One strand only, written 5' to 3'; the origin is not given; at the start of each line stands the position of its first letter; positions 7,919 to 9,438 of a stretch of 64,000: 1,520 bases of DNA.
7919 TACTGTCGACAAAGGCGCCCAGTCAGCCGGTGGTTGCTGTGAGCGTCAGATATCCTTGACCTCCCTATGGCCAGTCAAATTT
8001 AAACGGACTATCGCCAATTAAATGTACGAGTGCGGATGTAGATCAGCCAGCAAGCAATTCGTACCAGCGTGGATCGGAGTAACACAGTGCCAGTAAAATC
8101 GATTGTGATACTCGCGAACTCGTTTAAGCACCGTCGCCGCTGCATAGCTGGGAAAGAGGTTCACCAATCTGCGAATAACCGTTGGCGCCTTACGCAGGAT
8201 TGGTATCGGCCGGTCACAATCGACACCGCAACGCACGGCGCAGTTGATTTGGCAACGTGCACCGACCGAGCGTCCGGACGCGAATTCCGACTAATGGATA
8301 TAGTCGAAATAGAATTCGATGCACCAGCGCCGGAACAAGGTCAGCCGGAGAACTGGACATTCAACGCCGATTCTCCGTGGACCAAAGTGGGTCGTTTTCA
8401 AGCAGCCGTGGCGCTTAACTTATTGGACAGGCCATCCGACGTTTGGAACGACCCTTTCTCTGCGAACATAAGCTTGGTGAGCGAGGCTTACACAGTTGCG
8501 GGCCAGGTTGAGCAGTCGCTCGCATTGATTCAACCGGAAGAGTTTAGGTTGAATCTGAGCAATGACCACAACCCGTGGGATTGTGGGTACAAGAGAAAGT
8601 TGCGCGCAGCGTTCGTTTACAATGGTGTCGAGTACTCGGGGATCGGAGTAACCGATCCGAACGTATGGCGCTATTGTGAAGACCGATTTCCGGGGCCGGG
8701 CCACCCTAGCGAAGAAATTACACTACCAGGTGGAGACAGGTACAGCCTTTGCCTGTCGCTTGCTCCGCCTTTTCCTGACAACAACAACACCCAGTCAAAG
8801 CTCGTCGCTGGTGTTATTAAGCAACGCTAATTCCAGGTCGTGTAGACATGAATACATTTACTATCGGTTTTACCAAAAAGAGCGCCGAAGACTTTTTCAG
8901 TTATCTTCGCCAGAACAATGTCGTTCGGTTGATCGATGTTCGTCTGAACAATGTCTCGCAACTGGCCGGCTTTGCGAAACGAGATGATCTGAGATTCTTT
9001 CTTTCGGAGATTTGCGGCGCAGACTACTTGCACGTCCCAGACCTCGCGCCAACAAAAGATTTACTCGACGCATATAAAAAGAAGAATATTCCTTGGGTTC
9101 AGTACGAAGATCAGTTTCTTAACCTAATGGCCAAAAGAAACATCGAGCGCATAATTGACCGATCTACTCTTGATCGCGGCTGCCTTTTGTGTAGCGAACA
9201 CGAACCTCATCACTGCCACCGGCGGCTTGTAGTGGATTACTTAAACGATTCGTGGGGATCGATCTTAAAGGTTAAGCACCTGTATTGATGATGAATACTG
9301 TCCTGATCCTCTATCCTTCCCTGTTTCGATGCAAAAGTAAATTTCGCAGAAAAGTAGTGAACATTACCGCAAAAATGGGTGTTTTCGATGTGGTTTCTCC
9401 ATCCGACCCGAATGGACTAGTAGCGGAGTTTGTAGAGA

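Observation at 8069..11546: Four-gene operon of uncharacterised families docked beside a type I R-M locus: candidate undescribed defence-type system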

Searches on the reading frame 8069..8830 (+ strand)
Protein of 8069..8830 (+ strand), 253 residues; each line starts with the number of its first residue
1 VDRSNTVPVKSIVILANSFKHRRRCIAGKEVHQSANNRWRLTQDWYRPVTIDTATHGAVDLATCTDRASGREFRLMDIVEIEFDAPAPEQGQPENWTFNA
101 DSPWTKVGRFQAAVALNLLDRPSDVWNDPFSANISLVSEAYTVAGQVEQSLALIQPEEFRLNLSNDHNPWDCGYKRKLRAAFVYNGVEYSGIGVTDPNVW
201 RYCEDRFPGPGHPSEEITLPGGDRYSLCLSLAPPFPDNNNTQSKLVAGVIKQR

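Call 5: search_protein_families(library=pfam, proteins=[window:8069-8830:+], max_evalue=0.01)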
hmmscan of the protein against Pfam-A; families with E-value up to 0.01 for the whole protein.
window:8069-8830:+ (253 aa): 1 family
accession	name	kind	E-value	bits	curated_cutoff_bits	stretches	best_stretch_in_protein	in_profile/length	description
PF22557.2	DuOB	-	4.3e-40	138.4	27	1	10-249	1-210/210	Dual OB-containing domain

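Call 6: search_protein_families(library=padloc, proteins=[window:8069-8830:+], max_evalue=0.01)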
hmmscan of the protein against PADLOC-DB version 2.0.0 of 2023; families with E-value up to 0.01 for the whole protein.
window:8069-8830:+ (253 aa): 4 families
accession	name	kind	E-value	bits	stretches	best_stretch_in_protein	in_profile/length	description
PDLC04653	PDC-M45A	-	6.7e-39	131.9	1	9-252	4-225/230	-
PDLC04654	PDC-M45A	-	4.1e-15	54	1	67-252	8-180/188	-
PDLC04655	PDC-M45A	-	1.5e-11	42.3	1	8-199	86-274/318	-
PDLC04656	PDC-M45A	-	1e-08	33.2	1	11-139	3-123/225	-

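Call 7: search_protein_families(library=ncbifam, proteins=[window:8069-8830:+], max_evalue=0.01)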
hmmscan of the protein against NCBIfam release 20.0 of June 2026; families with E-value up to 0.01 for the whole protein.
window:8069-8830:+ (253 aa): 0 families

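Call 39: search_solved_structures(query=window:8069-8830:+, max_evalue=1)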
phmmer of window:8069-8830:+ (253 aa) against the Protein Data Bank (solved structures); distinct sequences matched with E-value up to 1: 0.

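Call 64: find_homologous_proteins(query=window:8069-8830:+, max_evalue=0.001)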
Query window:8069-8830:+ (253 aa): 11 proteins with E <= 0.001 among 498 candidates.
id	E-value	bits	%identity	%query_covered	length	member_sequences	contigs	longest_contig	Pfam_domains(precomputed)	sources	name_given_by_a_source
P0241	3.2e-169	579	100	98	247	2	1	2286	PF22557.3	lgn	-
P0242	9.8e-64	234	59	70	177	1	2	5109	PF22557.3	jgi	jgi:hypothetical protein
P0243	1.0e-60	224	59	70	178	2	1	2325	PF22557.3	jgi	jgi:hypothetical protein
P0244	3.4e-58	215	46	95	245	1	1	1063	PF22557.3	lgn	-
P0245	1.0e-56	211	45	96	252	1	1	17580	PF22557.3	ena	-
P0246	1.3e-54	204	46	96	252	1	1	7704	PF22557.3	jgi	jgi:hypothetical protein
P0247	1.4e-54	204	44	96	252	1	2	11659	PF22557.3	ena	-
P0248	7.4e-48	181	43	94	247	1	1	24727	PF22557.3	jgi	-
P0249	5.9e-15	74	33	96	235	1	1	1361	PF22557.3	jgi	jgi:hypothetical protein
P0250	2.5e-12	65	32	96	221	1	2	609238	PF22557.3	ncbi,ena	-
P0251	2.4e-10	59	31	81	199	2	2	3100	PF22557.3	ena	-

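Call 65: find_encoding_contigs(protein=P0245, flank=8000, max_places=2)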
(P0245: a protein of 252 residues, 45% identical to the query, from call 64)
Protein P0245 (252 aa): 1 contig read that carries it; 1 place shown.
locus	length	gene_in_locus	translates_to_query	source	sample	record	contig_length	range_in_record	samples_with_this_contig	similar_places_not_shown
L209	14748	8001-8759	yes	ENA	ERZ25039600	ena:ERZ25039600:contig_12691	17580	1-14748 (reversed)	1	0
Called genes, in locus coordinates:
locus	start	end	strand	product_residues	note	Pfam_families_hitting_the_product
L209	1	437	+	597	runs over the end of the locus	PF05762:VWA_CoxE (weak), PF00092:VWA, PF11775:CobT_C (faint)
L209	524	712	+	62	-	-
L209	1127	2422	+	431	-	PF08273:Zn_Ribbon_Prim (weak), PF23639:DUF7146, PF13362:Toprim_3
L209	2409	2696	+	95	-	-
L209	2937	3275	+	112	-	-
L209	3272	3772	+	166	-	PF01381:HTH_3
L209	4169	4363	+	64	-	-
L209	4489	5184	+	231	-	PF03372:Exo_endo_phos (weak)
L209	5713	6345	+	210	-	PF01223:Endonuclease_NS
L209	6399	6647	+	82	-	PF28007:MksF (weak)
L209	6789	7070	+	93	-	-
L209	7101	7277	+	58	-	-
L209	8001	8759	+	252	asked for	PF22557:DuOB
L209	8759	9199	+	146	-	PF04343:DUF488, PF22751:DUF488-N3a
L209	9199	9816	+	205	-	PF22565:mSLOG, PF14216:DUF4326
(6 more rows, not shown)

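Call 66: find_encoding_contigs(protein=P0248, flank=8000, max_places=2)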
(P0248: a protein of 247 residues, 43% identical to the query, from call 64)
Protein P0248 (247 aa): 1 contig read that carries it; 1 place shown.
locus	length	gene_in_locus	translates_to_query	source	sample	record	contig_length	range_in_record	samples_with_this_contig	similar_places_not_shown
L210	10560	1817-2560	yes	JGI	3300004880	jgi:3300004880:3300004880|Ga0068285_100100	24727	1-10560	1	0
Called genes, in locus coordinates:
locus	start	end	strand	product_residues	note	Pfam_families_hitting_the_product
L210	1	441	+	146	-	?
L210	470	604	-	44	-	-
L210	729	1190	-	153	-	PF01850:PIN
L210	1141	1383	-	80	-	PF22513:FitA-like_RHH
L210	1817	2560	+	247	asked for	PF22557:DuOB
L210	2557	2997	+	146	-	PF04343:DUF488, PF22751:DUF488-N3a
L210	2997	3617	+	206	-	PF22565:mSLOG, PF14216:DUF4326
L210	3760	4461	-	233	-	PF10014:2OG-Fe_Oxy_2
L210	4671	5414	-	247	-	-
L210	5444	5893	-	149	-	-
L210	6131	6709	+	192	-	PF00589:Phage_integrase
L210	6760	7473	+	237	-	-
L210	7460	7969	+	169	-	-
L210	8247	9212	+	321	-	PF13743:Thioredoxin_5 (faint), PF13462:Thioredoxin_4, PF01323:DSBA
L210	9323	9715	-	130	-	-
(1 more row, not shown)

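Call 82: search_solved_structures(query=A7, max_evalue=5)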
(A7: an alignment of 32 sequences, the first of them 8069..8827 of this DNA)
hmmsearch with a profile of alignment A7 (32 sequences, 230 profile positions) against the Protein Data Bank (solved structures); distinct sequences matched with E-value up to 5: 0.

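Call 84: search_protein_families(library=phrogs, proteins=[window:8069-8830:+], max_evalue=0.001)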
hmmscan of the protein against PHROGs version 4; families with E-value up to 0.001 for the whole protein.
window:8069-8830:+ (253 aa): 0 families

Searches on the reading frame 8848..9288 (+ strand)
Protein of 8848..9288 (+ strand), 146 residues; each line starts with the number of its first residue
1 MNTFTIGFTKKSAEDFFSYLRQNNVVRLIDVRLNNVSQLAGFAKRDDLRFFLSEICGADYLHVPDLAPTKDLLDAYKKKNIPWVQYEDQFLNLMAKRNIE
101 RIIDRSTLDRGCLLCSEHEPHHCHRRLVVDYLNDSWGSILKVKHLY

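Call 5: search_protein_families(library=pfam, proteins=[window:8848-9288:+], max_evalue=0.01)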
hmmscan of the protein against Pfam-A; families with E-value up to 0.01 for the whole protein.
window:8848-9288:+ (146 aa): 3 families
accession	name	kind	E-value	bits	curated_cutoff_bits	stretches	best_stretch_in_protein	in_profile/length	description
PF04343.18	DUF488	-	4e-25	89.2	22.2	1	13-132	2-121/121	Domain of unknown function DUF488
PF22751.1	DUF488-N3a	-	2.3e-11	44.5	27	1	63-134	39-116/118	Active DUF488-N3 subclade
PF22752.1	DUF488-N3i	-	0.0038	18.2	27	1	63-136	40-115/131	Inactive DUF488-N3 subclade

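Call 6: search_protein_families(library=padloc, proteins=[window:8848-9288:+], max_evalue=0.01)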
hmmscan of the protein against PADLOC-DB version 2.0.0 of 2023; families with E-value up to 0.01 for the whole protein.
window:8848-9288:+ (146 aa): 4 families
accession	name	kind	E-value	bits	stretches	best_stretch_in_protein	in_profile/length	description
PDLC04658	PDC-M45C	-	4.9e-70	231.9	1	1-144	1-143/145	-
PDLC04505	PDC-M19A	-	5.6e-20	70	1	4-145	152-294/294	-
PDLC04657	PDC-M45B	-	7.2e-14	49.8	1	3-130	6-130/204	-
PDLC04504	PDC-M19A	-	8.6e-11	39.6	1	4-144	92-233/234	-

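Call 7: search_protein_families(library=ncbifam, proteins=[window:8848-9288:+], max_evalue=0.01)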
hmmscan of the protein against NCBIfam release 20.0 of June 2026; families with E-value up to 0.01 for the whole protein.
window:8848-9288:+ (146 aa): 0 families

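Call 37: search_solved_structures(query=window:8848-9288:+, max_evalue=1)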
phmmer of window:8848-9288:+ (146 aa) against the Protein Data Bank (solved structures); distinct sequences matched with E-value up to 1: 1.
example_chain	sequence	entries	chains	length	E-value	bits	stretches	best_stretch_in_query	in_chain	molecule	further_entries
8amz_Q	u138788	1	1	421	0.88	12.8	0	45-105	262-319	PCI domain-containing protein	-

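Call 84: search_protein_families(library=phrogs, proteins=[window:8848-9288:+], max_evalue=0.001)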
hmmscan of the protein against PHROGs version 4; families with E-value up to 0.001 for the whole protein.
window:8848-9288:+ (146 aa): 2 families
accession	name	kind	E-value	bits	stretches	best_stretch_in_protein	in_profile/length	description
phrog_2450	-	unknown function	7.2e-13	49.8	1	60-137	70-154/346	-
phrog_14939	-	unknown function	1.6e-09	38.4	1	3-137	167-304/313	-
